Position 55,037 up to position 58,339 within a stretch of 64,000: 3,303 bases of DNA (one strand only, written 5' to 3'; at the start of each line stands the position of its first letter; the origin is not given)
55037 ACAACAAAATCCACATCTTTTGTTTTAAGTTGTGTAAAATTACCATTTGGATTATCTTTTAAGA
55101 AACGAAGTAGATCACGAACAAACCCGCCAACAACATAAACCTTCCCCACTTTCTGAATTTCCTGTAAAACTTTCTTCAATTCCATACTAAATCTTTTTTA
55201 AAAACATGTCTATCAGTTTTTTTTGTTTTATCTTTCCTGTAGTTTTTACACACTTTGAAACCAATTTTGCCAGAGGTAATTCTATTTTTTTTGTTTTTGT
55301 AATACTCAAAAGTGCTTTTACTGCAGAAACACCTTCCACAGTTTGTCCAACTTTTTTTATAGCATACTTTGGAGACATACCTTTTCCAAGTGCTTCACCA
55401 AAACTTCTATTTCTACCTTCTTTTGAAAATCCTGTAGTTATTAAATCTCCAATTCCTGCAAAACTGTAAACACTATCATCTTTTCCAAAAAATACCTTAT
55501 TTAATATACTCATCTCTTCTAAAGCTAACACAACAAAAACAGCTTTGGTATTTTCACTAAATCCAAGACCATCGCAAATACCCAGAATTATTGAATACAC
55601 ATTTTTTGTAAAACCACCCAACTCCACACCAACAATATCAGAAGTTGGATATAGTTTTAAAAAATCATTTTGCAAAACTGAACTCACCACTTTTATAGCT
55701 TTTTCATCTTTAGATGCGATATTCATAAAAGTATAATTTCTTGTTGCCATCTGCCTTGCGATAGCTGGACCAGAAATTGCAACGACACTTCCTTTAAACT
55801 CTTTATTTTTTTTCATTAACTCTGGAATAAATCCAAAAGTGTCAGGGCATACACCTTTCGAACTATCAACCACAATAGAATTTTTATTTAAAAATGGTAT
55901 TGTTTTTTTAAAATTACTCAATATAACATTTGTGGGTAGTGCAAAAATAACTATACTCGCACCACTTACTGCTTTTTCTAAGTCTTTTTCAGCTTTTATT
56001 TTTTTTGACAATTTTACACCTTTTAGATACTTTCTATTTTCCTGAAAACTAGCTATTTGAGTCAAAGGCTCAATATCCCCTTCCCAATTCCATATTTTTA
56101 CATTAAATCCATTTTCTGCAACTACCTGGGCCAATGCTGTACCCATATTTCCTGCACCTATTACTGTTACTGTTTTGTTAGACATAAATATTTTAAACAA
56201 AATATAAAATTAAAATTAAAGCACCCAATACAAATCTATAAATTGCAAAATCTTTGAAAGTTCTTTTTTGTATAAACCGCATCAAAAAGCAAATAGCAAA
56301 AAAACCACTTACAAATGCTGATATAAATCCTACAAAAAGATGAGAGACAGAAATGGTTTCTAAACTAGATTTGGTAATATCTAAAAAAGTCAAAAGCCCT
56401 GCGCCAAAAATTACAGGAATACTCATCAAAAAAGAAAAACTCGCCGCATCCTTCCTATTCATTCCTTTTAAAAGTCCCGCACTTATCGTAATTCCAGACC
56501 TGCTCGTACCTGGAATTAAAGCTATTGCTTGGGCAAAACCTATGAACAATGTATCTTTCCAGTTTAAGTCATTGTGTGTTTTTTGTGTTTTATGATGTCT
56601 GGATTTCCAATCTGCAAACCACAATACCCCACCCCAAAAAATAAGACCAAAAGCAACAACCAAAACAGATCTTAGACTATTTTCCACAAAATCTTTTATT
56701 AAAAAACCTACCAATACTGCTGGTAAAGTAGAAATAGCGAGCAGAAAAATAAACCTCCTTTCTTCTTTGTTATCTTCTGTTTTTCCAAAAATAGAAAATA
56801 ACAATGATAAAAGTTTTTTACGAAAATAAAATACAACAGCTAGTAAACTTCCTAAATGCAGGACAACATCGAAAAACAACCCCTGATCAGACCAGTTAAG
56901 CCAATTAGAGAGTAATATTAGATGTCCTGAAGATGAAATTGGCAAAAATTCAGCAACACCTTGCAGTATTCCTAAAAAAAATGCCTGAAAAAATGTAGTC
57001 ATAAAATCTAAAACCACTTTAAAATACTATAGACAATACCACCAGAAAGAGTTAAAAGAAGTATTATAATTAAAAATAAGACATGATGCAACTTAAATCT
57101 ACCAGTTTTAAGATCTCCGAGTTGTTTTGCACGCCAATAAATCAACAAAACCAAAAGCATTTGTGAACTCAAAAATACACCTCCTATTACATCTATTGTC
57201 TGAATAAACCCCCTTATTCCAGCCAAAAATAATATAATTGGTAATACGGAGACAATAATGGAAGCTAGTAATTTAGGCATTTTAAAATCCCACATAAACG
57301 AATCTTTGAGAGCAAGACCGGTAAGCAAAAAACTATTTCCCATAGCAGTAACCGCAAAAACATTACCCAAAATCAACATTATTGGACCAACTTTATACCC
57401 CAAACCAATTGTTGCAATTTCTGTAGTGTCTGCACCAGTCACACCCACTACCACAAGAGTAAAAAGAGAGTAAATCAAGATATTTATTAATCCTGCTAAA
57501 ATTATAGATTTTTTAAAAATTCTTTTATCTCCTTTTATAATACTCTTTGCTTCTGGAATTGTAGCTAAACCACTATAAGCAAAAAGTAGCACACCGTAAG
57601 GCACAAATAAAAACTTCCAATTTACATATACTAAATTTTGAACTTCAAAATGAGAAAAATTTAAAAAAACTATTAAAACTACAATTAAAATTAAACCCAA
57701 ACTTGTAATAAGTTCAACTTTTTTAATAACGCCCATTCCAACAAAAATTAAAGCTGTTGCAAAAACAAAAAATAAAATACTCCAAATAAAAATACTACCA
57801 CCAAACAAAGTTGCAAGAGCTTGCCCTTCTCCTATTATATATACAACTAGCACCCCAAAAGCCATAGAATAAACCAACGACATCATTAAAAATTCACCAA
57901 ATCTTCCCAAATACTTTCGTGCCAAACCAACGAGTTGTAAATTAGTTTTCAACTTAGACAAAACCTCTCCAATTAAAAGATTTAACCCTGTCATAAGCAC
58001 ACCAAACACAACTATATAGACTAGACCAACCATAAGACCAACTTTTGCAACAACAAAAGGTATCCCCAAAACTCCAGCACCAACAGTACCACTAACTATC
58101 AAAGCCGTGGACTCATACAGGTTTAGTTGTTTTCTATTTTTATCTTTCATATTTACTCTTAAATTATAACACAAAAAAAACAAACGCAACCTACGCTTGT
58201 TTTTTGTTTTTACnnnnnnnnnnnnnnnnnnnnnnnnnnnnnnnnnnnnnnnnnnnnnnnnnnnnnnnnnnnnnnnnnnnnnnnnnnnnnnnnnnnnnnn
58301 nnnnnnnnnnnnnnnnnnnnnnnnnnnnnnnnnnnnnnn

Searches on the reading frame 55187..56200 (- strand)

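Call 37: search_protein_families(library=pfam, proteins=[window:55187-56200:-], max_evalue=0.0001)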
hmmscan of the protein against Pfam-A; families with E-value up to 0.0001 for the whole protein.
window:55187-56200:- (337 aa): 6 families
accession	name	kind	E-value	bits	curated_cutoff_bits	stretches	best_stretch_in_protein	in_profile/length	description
PF07479.19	NAD_Gly3P_dh_C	-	8.8e-39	133.4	25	1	188-325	1-138/142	NAD-dependent glycerol-3-phosphate dehydrogenase C-terminus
PF01210.29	NAD_Gly3P_dh_N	-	2.2e-35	122.4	23.1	1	11-168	2-157/158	NAD-dependent glycerol-3-phosphate dehydrogenase N-terminus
PF20618.3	GPD_NAD_C_bact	-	4.9e-16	59.5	27.6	1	248-313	1-65/66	Bacterial GPD, NAD-dependent C-terminal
PF03446.21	NAD_binding_2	-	7.4e-09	36.3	21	1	11-137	2-116/161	NAD binding domain of 6-phosphogluconate dehydrogenase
PF03807.23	F420_oxidored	-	5.2e-08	33.8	21.6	1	11-114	2-92/94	NADP oxidoreductase coenzyme F420-dependent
PF02737.24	3HCDH_N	-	2.4e-07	31.3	22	1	10-92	1-90/180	3-hydroxyacyl-CoA dehydrogenase, NAD binding domain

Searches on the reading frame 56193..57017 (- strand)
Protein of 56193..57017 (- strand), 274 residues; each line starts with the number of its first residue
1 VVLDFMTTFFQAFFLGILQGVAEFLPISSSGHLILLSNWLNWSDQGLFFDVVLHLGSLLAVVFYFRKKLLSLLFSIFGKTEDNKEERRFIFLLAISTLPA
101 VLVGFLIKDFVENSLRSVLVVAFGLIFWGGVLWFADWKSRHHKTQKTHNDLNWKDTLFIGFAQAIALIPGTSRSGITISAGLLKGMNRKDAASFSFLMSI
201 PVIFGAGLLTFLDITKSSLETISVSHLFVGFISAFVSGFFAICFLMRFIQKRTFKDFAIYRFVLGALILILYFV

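Call 37: search_protein_families(library=pfam, proteins=[window:56193-57017:-], max_evalue=0.0001)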
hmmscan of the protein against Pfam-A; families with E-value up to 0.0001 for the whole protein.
window:56193-57017:- (274 aa): 1 family
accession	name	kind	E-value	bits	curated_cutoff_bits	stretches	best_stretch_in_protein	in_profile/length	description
PF02673.24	BacA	-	1.7e-87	293.8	33.4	1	12-267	1-257/257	Bacitracin resistance protein BacA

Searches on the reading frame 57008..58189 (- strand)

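Call 37: search_protein_families(library=pfam, proteins=[window:57008-58189:-], max_evalue=0.0001)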
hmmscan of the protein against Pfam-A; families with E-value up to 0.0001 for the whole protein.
window:57008-58189:- (393 aa): 2 families
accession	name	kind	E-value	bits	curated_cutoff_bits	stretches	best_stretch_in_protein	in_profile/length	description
PF03222.19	Trp_Tyr_perm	-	1.9e-19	70.5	22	1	24-379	5-384/393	Tryptophan/tyrosine permease family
PF01490.24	Aa_trans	-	3.2e-09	36.4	25.6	1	25-288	6-289/410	Transmembrane amino acid transporter protein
